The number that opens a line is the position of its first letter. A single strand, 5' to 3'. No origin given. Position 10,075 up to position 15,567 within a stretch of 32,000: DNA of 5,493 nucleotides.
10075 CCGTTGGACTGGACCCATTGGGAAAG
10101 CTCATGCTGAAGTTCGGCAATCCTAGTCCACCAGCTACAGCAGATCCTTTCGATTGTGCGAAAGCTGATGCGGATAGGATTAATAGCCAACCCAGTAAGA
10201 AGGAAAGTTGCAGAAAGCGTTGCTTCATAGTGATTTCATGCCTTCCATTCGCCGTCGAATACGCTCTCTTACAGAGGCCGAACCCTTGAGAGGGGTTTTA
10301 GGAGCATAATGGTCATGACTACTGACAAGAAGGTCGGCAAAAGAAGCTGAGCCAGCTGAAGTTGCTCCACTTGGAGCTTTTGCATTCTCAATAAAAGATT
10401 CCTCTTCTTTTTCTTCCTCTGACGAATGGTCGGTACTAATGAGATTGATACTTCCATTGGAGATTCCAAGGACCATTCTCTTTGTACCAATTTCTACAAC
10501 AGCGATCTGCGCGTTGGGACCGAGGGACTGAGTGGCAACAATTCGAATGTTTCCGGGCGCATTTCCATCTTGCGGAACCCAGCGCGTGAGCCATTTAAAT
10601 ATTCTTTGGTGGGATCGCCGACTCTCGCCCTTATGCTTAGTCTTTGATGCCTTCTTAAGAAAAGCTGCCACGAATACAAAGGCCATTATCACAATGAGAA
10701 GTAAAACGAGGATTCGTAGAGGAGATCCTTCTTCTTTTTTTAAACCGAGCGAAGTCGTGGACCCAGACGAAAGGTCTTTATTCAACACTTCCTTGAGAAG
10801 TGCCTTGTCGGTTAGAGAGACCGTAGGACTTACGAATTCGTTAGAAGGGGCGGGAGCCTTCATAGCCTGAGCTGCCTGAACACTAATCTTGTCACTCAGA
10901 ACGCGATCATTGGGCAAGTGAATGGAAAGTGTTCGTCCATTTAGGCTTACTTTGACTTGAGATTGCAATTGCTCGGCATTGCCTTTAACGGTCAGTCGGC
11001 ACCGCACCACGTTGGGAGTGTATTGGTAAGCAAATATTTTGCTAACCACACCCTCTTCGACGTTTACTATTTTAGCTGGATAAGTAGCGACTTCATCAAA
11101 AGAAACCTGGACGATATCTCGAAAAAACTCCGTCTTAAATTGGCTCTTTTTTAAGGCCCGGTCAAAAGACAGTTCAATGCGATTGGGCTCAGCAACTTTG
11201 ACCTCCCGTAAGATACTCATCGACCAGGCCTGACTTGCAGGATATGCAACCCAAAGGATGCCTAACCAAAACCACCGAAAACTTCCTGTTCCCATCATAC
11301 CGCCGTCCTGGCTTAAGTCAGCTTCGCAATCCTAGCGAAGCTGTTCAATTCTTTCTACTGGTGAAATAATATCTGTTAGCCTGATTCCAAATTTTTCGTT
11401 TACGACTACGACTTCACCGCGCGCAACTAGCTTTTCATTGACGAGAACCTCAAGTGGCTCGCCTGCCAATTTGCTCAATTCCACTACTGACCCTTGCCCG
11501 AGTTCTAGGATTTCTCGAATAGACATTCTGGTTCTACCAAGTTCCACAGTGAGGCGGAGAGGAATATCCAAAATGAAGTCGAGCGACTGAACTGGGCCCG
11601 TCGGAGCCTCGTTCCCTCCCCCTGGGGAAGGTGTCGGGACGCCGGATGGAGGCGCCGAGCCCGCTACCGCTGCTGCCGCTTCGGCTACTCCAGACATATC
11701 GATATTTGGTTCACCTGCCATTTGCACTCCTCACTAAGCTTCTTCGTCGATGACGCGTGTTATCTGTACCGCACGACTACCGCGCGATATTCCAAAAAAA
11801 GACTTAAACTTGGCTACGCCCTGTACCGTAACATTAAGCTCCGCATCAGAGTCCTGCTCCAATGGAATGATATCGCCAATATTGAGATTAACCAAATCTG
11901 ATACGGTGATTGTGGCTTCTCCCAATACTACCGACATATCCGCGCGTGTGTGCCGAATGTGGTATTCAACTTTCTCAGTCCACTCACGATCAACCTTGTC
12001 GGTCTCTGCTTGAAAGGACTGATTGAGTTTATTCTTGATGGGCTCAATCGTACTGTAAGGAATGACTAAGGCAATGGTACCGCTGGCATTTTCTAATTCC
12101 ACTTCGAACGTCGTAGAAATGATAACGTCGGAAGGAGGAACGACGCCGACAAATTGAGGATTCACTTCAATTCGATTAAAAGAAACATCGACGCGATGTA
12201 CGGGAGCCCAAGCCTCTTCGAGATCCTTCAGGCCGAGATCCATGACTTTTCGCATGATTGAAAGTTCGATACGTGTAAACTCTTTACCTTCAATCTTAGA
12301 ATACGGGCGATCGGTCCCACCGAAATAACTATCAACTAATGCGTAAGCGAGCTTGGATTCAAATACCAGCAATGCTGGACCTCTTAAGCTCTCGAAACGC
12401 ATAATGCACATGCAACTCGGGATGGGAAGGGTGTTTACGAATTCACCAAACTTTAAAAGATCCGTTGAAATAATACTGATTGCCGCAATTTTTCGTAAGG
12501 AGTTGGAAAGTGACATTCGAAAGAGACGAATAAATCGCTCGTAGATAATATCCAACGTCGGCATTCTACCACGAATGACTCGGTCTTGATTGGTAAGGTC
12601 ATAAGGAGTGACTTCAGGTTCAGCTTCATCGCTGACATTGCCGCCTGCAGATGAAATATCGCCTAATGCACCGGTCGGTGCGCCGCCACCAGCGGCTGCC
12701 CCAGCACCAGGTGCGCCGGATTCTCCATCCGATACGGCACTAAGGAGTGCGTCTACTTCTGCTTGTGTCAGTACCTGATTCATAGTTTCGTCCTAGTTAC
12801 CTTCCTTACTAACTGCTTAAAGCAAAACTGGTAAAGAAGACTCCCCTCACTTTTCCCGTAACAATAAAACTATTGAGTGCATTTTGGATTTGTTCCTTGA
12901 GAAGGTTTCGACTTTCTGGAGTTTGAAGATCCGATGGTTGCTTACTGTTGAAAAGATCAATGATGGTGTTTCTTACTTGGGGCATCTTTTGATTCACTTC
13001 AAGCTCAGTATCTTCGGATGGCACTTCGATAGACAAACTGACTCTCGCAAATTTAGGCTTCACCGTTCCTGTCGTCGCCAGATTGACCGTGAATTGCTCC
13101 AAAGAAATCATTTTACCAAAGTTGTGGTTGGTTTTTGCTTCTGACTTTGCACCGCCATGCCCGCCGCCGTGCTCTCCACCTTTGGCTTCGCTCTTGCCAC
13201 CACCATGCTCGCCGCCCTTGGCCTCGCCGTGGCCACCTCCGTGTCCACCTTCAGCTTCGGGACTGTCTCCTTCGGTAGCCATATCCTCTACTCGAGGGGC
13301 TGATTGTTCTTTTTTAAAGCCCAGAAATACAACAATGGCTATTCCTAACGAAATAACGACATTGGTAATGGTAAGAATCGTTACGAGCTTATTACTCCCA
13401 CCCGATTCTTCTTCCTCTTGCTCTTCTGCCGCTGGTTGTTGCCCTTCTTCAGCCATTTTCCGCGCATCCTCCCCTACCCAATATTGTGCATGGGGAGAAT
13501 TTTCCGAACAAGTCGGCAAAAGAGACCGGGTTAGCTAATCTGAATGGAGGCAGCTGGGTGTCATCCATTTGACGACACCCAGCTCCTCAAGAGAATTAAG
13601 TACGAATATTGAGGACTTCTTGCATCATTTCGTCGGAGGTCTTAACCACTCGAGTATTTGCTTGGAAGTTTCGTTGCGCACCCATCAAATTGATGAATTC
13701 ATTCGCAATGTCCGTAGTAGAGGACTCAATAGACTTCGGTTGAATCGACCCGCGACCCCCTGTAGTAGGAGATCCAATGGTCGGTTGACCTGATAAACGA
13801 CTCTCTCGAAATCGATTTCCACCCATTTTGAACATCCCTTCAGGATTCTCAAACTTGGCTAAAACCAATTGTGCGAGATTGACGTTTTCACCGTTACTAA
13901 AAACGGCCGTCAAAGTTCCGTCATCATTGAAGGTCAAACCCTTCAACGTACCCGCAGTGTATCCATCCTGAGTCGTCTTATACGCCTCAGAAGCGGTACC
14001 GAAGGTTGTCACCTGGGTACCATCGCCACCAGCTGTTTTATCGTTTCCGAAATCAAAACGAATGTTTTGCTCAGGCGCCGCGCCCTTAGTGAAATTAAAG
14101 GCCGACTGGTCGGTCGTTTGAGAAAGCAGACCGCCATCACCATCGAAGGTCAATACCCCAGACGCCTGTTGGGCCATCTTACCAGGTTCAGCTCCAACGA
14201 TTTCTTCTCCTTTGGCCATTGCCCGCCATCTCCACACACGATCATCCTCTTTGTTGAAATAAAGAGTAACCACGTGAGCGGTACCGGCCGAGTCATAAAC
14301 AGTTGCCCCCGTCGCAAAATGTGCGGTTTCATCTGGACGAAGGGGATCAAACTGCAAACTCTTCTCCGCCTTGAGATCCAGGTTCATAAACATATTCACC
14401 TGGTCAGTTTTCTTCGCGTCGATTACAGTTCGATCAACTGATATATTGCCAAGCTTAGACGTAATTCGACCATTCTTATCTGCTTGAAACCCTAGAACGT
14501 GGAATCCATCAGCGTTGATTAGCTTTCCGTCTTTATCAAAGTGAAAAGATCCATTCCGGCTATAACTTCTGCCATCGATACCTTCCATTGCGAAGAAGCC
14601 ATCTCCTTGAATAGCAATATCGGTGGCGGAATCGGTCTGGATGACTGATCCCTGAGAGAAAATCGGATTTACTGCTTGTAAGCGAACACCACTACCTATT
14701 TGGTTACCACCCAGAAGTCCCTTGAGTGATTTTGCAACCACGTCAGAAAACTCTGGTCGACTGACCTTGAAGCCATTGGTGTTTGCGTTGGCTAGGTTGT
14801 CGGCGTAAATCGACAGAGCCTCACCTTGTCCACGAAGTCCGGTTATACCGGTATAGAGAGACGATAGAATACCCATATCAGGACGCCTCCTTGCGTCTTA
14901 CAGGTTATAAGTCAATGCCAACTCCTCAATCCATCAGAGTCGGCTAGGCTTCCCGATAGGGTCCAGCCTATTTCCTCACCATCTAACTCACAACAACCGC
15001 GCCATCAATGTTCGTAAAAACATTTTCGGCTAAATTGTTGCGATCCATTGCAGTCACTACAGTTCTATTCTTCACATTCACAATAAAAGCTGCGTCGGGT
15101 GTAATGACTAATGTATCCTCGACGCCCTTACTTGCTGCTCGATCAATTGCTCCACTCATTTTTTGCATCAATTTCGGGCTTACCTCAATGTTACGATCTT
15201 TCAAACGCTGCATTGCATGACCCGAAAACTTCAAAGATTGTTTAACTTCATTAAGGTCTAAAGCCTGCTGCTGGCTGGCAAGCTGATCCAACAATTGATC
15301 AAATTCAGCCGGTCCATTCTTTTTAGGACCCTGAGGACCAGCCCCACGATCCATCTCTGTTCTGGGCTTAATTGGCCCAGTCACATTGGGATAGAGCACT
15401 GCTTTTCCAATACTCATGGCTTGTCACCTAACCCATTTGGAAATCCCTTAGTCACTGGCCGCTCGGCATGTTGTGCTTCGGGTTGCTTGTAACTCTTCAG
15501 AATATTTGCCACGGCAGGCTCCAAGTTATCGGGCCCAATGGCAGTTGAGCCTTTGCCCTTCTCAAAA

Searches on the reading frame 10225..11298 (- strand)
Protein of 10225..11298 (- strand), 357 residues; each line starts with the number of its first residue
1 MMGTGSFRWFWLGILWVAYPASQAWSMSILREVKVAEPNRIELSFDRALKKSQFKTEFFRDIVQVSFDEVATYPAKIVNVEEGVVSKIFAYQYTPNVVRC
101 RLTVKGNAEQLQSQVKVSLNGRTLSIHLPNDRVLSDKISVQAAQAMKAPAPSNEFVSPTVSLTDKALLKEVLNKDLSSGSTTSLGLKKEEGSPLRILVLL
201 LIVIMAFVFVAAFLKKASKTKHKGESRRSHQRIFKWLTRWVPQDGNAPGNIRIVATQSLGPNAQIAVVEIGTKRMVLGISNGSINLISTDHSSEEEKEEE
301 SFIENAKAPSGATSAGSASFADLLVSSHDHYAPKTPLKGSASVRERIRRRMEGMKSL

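Call 16: search_protein_families(library=pfam, proteins=[window:10225-11298:-], max_evalue=0.001)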
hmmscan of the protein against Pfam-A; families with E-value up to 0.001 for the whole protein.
window:10225-11298:- (357 aa): 1 family
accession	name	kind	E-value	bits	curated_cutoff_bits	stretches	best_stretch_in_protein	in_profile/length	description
PF04347.18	FliO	-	5.1e-13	49.4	22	1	245-324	16-86/91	Flagellar biosynthesis protein, FliO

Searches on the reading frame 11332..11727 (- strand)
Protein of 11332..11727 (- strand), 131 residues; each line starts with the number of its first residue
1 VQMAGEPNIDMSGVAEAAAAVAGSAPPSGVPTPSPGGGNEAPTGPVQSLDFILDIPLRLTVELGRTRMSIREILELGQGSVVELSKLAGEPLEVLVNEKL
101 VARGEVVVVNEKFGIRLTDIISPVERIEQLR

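Call 16: search_protein_families(library=pfam, proteins=[window:11332-11727:-], max_evalue=0.001)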
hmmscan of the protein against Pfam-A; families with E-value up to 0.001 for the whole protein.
window:11332-11727:- (131 aa): 1 family
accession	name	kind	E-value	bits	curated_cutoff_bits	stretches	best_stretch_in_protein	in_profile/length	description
PF01052.25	FliMN_C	-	2e-26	92.1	23.8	1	52-121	3-72/73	Type III flagellar switch regulator (C-ring) FliN C-term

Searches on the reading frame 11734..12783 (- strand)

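Call 15: search_protein_families(library=pfam, proteins=[window:11734-12783:-], max_evalue=0.001)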
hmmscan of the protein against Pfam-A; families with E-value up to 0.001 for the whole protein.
window:11734-12783:- (349 aa): 2 families
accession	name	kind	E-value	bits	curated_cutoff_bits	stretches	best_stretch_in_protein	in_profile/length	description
PF02154.20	FliM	-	2.3e-61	207.5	27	1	61-253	1-192/192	Flagellar motor switch protein FliM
PF01052.25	FliMN_C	-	2.2e-19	69.6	23.8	1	276-345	3-72/73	Type III flagellar switch regulator (C-ring) FliN C-term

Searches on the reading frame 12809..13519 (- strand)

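Call 15: search_protein_families(library=pfam, proteins=[window:12809-13519:-], max_evalue=0.001)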
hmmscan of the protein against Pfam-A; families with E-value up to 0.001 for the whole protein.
window:12809-13519:- (236 aa): 1 family
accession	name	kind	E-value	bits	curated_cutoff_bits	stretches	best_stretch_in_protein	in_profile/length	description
PF03748.19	FliL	-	1.3e-21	77.5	24.6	1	138-232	2-100/103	Flagellar basal body-associated protein FliL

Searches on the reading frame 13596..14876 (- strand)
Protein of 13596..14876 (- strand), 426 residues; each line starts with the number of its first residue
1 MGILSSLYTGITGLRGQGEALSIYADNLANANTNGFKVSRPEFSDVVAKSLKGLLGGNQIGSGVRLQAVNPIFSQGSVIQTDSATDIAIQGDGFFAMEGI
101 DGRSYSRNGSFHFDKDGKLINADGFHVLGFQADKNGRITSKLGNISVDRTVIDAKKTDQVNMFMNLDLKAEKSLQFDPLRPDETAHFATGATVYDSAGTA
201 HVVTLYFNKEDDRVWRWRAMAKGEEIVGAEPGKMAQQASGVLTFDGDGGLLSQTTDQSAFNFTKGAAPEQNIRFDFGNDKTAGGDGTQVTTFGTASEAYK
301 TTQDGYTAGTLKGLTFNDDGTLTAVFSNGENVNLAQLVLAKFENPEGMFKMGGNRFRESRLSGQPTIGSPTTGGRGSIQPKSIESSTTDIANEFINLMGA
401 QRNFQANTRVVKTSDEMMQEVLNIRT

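Call 15: search_protein_families(library=pfam, proteins=[window:13596-14876:-], max_evalue=0.001)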
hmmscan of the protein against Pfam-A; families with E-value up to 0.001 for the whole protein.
window:13596-14876:- (426 aa): 4 families
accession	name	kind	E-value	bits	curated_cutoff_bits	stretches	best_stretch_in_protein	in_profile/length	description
PF07559.19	FlgE_D2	-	3e-21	76.8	22.7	1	165-306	1-142/142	Flagellar basal body protein FlaE D2 domain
PF06429.18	Flg_bbr_C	-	2.8e-12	46.4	23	1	381-424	3-46/46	Flagellar basal body rod FlgEFG protein C-terminal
PF22692.1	LlgE_F_G_D1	-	7.5e-12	45.7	27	1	88-149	1-49/64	Flagellar hook protein FlgE/F/G D1 domain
PF00460.25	Flg_bb_rod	-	1.6e-07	31.5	20.7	1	7-37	1-31/31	Flagella basal body rod protein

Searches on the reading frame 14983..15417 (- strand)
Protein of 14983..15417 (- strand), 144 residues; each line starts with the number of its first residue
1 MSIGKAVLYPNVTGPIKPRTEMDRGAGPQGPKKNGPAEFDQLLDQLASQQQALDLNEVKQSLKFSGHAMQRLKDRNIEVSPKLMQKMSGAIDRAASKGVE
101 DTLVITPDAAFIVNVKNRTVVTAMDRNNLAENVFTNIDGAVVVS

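Call 15: search_protein_families(library=pfam, proteins=[window:14983-15417:-], max_evalue=0.001)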
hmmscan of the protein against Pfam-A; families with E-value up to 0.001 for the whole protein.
window:14983-15417:- (144 aa): 1 family
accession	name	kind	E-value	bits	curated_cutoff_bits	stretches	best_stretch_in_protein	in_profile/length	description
PF12611.13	Flagellar_put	-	4.4e-14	52.4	21.1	1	119-142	1-24/24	Putative flagellar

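Call 25: search_protein_families(library=pfam, proteins=[window:14983-15417:-], max_evalue=10)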
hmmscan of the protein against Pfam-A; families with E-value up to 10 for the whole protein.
window:14983-15417:- (144 aa): 3 families
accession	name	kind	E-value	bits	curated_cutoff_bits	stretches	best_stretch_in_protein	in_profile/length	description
PF12611.13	Flagellar_put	-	4.4e-14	52.4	21.1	1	119-142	1-24/24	Putative flagellar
PF18126.6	Mitoc_mL59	-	0.081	13.7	31.5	1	28-93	68-127/130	Mitochondrial ribosomal protein mL59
PF08378.17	NERD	-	0.09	13.7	22.1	1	101-121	40-60/111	Nuclease-related domain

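Call 54: search_protein_families(library=ncbifam, proteins=[window:14983-15417:-], max_evalue=1)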
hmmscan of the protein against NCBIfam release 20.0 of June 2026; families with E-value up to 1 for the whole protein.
window:14983-15417:- (144 aa): 1 family
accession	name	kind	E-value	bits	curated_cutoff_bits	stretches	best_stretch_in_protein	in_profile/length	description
TIGR02530.1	flg_new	equivalog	7.6e-35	119.5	83.2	1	39-143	2-96/96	TIGR02530 family flagellar biosynthesis protein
